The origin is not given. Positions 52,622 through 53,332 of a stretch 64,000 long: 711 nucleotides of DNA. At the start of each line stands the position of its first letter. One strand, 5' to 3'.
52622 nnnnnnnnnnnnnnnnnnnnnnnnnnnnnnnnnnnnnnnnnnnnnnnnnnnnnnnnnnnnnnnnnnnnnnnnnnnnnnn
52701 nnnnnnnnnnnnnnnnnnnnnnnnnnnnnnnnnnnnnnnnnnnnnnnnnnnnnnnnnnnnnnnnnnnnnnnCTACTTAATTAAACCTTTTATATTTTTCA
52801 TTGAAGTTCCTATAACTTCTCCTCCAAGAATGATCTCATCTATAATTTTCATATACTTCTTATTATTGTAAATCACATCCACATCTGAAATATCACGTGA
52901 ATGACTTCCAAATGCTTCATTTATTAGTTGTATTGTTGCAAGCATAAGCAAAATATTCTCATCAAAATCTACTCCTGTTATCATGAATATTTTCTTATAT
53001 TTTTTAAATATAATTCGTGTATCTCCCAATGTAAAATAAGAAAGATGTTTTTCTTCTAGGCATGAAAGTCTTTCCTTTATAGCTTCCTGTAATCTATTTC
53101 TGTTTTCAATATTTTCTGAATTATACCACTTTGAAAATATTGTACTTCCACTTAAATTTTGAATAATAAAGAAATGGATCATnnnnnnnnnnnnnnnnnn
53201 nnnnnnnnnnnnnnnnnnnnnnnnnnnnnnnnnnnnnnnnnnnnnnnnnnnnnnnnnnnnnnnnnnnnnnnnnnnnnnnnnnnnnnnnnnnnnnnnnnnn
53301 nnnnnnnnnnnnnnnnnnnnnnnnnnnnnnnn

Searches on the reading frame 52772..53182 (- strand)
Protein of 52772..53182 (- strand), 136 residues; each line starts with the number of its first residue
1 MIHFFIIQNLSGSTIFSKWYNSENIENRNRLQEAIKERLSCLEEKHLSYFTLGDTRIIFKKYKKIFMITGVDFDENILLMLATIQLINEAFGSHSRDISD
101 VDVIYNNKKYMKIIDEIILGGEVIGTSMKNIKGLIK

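Call 66: search_protein_families(library=pfam, proteins=[window:52772-53182:-], max_evalue=0.00001)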
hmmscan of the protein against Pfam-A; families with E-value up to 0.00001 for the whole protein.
window:52772-53182:- (136 aa): 1 family
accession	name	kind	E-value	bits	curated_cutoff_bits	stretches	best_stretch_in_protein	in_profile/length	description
PF01217.26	Clat_adaptor_s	-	5.3e-20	72.3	22.5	1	1-131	1-131/142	Clathrin adaptor complex small chain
